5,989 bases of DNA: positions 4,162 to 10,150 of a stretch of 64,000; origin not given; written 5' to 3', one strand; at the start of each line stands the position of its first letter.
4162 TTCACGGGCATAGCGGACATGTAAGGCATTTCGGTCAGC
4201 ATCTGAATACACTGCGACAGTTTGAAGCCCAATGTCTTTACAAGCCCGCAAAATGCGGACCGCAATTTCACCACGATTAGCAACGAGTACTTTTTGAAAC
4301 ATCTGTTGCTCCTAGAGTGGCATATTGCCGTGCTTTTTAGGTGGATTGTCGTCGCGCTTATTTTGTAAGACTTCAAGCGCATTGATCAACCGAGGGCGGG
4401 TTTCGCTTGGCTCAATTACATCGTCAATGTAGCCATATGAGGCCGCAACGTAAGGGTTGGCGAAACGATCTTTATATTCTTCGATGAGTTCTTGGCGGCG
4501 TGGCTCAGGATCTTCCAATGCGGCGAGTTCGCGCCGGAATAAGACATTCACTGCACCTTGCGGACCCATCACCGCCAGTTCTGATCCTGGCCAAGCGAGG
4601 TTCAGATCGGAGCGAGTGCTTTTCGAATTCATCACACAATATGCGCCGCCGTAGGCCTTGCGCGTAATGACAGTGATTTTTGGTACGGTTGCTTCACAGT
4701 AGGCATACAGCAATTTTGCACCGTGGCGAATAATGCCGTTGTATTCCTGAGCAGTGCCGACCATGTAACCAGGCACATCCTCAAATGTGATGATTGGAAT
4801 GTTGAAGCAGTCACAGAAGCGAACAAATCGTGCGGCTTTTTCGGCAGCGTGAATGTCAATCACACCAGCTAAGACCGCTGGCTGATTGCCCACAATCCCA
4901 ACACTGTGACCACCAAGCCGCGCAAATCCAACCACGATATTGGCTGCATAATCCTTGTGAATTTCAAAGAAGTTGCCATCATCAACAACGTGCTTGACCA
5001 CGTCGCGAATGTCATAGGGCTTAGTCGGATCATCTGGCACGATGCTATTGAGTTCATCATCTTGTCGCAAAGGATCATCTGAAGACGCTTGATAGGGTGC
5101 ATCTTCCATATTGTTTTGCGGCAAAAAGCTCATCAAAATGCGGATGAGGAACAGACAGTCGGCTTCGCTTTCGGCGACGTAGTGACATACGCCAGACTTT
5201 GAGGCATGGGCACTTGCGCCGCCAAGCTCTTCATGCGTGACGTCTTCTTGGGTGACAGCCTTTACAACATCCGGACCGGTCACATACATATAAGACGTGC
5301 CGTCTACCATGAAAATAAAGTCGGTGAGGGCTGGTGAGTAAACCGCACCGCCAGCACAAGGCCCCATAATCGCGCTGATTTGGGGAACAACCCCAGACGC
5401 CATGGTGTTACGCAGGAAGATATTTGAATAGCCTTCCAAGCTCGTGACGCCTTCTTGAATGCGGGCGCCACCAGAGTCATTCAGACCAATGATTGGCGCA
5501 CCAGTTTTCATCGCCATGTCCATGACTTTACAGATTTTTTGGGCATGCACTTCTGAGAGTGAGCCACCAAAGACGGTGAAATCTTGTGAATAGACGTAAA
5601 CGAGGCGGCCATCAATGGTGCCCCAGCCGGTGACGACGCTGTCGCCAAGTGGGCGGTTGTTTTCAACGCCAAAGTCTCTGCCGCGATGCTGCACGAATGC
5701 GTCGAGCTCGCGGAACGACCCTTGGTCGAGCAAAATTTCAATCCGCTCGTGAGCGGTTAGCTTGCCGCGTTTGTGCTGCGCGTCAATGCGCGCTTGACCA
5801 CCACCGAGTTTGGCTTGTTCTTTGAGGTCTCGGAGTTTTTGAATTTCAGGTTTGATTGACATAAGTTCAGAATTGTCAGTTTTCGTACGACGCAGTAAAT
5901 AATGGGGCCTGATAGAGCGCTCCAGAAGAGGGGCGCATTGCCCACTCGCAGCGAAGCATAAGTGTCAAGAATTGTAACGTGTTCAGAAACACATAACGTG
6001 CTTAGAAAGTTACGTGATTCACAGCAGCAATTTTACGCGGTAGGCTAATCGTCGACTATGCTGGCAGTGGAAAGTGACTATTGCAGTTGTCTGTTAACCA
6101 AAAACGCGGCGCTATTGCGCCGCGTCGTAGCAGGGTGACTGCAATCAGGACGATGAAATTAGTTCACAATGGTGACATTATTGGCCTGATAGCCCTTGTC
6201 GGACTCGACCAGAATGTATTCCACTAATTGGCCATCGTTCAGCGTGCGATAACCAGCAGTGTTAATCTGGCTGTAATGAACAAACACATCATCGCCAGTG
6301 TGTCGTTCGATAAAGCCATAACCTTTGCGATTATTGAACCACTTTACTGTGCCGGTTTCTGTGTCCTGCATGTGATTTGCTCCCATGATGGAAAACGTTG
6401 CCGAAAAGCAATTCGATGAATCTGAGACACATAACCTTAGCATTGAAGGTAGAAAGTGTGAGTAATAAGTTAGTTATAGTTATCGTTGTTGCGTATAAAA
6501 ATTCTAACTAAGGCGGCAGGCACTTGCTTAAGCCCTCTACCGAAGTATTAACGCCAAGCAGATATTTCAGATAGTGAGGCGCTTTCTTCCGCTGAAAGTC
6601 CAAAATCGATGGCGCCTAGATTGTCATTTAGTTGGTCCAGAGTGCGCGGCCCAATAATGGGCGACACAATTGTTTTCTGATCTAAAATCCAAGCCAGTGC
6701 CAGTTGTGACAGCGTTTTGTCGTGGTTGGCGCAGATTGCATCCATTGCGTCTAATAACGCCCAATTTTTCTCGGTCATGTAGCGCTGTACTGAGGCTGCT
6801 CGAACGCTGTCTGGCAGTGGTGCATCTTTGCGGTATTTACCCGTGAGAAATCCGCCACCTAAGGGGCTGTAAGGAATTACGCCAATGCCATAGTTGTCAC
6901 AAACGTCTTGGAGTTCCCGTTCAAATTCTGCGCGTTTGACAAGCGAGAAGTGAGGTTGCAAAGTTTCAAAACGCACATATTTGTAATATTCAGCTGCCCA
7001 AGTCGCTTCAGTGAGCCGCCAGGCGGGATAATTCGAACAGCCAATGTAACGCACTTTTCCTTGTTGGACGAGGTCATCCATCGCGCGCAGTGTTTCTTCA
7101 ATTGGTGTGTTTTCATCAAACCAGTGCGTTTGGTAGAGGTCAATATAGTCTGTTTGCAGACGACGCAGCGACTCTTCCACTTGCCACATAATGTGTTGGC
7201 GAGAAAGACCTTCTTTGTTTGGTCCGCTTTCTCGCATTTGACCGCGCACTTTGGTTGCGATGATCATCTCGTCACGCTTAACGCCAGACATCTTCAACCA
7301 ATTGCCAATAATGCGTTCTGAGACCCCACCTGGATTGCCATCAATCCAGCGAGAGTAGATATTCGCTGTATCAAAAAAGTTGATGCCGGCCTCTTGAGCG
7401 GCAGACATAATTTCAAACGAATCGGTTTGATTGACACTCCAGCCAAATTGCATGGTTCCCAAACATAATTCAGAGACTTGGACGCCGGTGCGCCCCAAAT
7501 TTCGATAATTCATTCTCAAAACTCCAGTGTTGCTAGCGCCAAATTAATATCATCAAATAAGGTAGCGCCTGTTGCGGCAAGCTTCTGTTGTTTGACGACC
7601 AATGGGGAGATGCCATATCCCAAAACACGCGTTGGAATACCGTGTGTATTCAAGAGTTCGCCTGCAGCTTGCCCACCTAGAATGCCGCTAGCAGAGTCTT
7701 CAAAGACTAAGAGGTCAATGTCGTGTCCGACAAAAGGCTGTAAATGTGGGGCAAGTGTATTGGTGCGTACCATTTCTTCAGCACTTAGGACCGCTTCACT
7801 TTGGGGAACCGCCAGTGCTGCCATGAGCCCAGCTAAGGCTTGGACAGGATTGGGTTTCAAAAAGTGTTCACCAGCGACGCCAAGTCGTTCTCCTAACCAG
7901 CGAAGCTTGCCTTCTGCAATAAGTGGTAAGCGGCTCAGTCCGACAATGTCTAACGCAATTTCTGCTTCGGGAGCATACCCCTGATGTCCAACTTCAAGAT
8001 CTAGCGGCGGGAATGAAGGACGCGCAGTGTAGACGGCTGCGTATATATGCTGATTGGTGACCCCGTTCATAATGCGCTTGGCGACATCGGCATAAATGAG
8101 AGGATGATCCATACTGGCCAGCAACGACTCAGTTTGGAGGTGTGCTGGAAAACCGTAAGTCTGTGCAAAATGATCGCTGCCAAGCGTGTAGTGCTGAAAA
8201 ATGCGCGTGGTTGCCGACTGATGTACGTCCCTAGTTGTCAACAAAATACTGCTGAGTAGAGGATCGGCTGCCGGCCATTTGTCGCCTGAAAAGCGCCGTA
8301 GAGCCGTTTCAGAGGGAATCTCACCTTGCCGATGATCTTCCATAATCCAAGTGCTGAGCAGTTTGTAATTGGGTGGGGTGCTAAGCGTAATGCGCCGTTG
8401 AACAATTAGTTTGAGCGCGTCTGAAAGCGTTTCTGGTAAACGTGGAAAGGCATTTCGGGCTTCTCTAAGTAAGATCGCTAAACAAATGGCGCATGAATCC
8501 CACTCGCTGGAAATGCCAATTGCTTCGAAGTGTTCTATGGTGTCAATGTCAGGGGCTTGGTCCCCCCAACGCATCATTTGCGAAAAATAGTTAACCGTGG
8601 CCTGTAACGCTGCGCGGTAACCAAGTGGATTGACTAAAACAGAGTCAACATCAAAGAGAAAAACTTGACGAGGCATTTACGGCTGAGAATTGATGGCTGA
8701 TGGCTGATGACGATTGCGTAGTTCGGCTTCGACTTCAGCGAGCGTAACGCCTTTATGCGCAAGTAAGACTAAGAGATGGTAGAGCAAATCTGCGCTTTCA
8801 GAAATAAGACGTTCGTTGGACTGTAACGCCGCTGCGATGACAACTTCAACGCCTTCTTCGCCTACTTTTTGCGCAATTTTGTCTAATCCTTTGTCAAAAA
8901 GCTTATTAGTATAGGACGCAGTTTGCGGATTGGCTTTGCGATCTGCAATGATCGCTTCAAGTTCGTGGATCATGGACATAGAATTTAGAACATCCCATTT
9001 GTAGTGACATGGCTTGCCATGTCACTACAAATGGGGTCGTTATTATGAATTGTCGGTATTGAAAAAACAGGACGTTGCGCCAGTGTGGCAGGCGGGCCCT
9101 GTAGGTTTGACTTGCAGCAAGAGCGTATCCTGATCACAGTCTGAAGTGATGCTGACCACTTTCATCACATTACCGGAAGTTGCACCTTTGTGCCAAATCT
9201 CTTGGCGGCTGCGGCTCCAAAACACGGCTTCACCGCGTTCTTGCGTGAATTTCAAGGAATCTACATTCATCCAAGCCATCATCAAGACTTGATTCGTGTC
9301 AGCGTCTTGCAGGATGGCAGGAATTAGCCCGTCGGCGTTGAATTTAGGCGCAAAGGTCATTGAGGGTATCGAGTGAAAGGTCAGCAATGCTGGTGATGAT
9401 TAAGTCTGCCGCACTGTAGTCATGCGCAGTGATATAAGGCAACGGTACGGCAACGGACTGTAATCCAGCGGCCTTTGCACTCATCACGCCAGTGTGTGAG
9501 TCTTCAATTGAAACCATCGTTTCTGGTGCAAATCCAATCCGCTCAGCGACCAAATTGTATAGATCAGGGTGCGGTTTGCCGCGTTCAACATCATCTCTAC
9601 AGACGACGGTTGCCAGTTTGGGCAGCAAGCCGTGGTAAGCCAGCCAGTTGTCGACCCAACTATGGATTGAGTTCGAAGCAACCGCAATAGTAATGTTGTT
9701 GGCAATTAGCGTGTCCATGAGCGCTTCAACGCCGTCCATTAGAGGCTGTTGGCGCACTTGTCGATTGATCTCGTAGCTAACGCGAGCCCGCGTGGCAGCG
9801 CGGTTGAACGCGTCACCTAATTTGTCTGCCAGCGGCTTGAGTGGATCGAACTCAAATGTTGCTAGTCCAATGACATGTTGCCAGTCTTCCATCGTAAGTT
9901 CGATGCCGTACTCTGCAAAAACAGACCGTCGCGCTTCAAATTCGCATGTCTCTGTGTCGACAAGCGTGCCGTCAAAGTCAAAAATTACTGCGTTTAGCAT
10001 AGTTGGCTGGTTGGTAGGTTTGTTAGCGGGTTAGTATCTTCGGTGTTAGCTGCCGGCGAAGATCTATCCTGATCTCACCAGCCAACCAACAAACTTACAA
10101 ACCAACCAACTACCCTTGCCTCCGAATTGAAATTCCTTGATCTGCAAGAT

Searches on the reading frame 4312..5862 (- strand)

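Call 40: search_protein_families(library=pfam, proteins=[window:4312-5862:-], max_evalue=0.00001)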
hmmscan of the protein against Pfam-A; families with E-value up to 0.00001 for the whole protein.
window:4312-5862:- (516 aa): 2 families
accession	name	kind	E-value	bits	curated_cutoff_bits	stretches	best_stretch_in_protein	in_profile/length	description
PF01039.27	Carboxyl_trans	-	7.7e-204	678.3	22.3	1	29-514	2-493/493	Carboxyl transferase domain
PF03255.19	ACCA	-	2.5e-13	50.3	23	1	285-443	68-232/310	Acetyl co-enzyme A carboxylase carboxyltransferase-like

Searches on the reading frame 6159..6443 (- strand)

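Call 40: search_protein_families(library=pfam, proteins=[window:6159-6443:-], max_evalue=0.00001)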
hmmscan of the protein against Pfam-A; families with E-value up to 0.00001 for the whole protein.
window:6159-6443:- (94 aa): 1 family
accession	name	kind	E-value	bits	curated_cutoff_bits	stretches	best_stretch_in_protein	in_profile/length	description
PF00313.28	CSD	-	1.3e-26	92.6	27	1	30-92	2-65/66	'Cold-shock' DNA-binding domain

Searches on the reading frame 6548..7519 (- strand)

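Call 40: search_protein_families(library=pfam, proteins=[window:6548-7519:-], max_evalue=0.00001)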
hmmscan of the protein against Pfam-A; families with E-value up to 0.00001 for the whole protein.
window:6548-7519:- (323 aa): 1 family
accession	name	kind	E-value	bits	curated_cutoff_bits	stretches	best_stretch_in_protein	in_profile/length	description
PF00248.27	Aldo_ket_red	-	1.6e-86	290.4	24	1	17-319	1-289/291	Aldo/keto reductase family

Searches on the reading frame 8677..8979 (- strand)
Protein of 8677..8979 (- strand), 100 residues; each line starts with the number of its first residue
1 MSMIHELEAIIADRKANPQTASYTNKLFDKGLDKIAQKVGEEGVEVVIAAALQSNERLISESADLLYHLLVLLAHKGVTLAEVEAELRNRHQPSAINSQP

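Call 7: search_protein_families(library=ncbifam, proteins=[window:8677-8979:-])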
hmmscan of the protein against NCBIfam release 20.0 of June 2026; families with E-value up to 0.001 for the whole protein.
window:8677-8979:- (100 aa): 5 families
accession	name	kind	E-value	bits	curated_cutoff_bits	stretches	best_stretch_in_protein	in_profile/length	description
NF001613.0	PRK00400.1-5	equivalog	2.5e-34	117.5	120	1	2-97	4-99/107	phosphoribosyl-ATP diphosphatase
NF002747.0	PRK02759.1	equivalog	3.8e-33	114.9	187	1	2-92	116-206/208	bifunctional phosphoribosyl-AMP cyclohydrolase/phosphoribosyl-ATP diphosphatase HisIE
TIGR03188.1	histidine_hisI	equivalog_domain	2.2e-32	111.1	42.7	1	5-87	2-84/84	phosphoribosyl-ATP diphosphatase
NF001611.0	PRK00400.1-3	equivalog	6.2e-26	90.6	99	1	3-96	6-99/108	phosphoribosyl-ATP diphosphatase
NF001610.0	PRK00400.1-1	equivalog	3.7e-12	46.3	104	1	5-86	11-92/93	phosphoribosyl-ATP diphosphatase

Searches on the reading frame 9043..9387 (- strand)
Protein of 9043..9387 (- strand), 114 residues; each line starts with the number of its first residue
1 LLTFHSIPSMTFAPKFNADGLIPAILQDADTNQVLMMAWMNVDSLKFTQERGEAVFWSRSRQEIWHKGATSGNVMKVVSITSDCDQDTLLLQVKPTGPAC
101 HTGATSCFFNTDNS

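Call 40: search_protein_families(library=pfam, proteins=[window:9043-9387:-], max_evalue=0.00001)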
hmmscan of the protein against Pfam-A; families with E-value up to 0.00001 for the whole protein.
window:9043-9387:- (114 aa): 1 family
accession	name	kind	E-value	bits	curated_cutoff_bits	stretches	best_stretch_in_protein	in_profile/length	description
PF01502.23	PRA-CH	-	1.3e-34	118.3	27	1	36-109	1-74/74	Phosphoribosyl-AMP cyclohydrolase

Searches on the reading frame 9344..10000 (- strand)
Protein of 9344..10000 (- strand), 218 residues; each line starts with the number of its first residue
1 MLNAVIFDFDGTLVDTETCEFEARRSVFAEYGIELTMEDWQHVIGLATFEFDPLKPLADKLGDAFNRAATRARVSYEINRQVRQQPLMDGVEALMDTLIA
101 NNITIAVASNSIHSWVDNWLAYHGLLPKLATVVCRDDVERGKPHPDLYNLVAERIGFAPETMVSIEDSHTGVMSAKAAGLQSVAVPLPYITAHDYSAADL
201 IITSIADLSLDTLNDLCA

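Call 7: search_protein_families(library=ncbifam, proteins=[window:9344-10000:-])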
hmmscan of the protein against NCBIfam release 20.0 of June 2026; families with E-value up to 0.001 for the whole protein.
window:9344-10000:- (218 aa): 35 families (the best 25 are shown)
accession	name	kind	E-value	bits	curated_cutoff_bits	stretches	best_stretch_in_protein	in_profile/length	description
TIGR02009.1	PGMB-YQAB-SF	subfamily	4.1e-29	102.1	153.35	1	3-185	2-186/186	beta-phosphoglucomutase family hydrolase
NF008087.0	PRK10826.1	equivalog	9.2e-28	97.4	191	1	2-210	7-217/222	hexitol phosphatase HxpB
TIGR01990.1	bPGM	equivalog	8.6e-24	84.5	189.4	1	3-185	2-186/187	beta-phosphoglucomutase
NF008000.0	PRK10725.1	equivalog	5.3e-21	75.6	215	1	3-185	6-185/188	fructose-1-phosphate/6-phosphogluconate phosphatase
TIGR01449.2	PGP_bact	equivalog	6.4e-21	74.9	180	1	5-208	1-209/213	phosphoglycolate phosphatase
NF046057.1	bifunc_MtlD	equivalog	8.8e-21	74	800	1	2-183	7-189/683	bifunctional mannitol-1-phosphate dehydrogenase/phosphatase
NF009695.0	PRK13222.1-2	equivalog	2.7e-18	66.3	225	1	3-208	7-218/226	phosphoglycolate phosphatase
TIGR01509.1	HAD-SF-IA-v3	subfamily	3.8e-18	66.1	29.4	1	83-185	60-154/154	HAD-IA family hydrolase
NF008610.0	PRK11587.1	equivalog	5.8e-18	65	282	1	88-212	85-207/219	sugar phosphatase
NF053653.1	InDiPhoBT2121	equivalog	2.8e-17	63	245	1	3-208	2-211/216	inorganic diphosphatase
NF009694.0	PRK13222.1-1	equivalog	9.4e-17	61.1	415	1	88-208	113-235/252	phosphoglycolate phosphatase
NF009697.0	PRK13222.1-4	equivalog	3.1e-16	59.4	327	1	2-216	7-218/232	phosphoglycolate phosphatase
TIGR01454.1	AHBA_synth_RP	hypoth_equivalog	3.7e-15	56.1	246.65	1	5-185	1-174/205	AHBA synthesis associated protein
TIGR01422.2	phosphonatase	equivalog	4.1e-15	55.7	220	1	3-185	2-199/251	phosphonoacetaldehyde hydrolase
NF009804.0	PRK13288.1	equivalog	5.7e-15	55.4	218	1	2-186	3-182/215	pyrophosphatase PpaX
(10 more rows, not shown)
